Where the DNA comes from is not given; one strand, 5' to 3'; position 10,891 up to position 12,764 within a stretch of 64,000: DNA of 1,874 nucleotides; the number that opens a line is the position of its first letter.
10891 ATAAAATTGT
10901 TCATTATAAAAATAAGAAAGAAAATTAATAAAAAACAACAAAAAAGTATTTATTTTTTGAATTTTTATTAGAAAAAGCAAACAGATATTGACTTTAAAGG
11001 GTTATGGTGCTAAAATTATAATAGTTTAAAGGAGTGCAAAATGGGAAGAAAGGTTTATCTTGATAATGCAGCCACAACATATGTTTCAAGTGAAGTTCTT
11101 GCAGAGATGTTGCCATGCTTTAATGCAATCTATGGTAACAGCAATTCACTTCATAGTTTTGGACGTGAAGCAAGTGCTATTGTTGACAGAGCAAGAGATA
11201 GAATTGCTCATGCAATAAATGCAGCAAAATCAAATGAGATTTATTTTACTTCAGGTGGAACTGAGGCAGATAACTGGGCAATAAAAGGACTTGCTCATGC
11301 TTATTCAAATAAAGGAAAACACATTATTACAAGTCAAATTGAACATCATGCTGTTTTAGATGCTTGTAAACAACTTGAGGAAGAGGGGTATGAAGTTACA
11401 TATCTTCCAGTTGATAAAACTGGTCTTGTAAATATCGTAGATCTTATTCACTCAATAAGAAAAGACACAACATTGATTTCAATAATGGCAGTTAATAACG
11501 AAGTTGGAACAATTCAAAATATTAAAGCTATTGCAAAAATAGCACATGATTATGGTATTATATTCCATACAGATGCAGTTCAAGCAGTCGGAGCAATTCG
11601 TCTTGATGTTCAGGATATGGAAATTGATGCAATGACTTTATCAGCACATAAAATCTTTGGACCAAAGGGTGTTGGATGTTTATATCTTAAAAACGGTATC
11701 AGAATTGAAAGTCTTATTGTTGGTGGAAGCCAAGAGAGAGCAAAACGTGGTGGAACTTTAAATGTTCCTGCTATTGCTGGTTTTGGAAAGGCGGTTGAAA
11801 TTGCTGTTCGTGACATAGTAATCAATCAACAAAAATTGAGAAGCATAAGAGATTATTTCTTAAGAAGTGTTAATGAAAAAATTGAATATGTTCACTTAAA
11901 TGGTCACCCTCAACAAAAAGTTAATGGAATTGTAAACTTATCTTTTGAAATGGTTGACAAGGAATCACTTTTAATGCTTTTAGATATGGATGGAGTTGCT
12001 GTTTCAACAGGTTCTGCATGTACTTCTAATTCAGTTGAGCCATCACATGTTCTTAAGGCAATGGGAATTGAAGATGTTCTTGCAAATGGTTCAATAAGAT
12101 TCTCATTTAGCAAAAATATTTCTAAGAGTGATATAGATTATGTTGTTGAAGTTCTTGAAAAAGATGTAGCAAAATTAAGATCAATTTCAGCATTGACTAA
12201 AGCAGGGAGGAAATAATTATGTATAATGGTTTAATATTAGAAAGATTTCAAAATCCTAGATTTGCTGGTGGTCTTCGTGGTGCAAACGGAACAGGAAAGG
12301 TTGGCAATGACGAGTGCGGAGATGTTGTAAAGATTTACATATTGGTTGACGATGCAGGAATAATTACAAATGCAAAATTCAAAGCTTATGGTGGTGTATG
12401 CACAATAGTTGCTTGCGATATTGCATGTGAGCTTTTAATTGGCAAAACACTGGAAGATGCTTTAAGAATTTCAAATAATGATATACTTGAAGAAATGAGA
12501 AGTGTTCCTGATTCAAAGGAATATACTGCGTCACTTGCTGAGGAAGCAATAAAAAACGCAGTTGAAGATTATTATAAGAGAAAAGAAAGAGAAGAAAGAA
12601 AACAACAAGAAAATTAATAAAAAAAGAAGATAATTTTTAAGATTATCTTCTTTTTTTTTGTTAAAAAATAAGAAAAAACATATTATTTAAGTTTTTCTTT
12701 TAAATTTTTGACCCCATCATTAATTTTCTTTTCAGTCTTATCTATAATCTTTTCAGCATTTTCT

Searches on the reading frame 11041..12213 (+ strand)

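Call 19: search_protein_families(library=pfam, proteins=[window:11041-12213:+], max_evalue=0.001)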
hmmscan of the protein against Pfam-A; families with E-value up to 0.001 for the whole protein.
window:11041-12213:+ (391 aa): 4 families
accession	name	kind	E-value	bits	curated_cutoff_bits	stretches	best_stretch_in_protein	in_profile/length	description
PF00266.25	Aminotran_5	-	9.8e-85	285.2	21.5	1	5-368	1-371/371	Aminotransferase class-V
PF01212.27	Beta_elim_lyase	-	2.3e-06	27.6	27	1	64-204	47-199/288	Beta-eliminating lyase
PF01041.23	DegT_DnrJ_EryC1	-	4.5e-06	26.6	19.8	1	71-186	46-153/360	DegT/DnrJ/EryC1/StrS aminotransferase family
PF01053.26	Cys_Met_Meta_PP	-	0.0002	20.5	27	1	22-204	36-198/381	Cys/Met metabolism PLP-dependent enzyme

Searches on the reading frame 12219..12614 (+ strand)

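Call 19: search_protein_families(library=pfam, proteins=[window:12219-12614:+], max_evalue=0.001)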
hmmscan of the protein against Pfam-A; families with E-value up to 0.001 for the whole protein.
window:12219-12614:+ (132 aa): 1 family
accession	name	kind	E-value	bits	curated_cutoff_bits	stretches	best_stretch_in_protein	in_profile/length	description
PF01592.21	NifU_N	-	8.7e-33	113.6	22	1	1-123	1-125/127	NifU-like N terminal domain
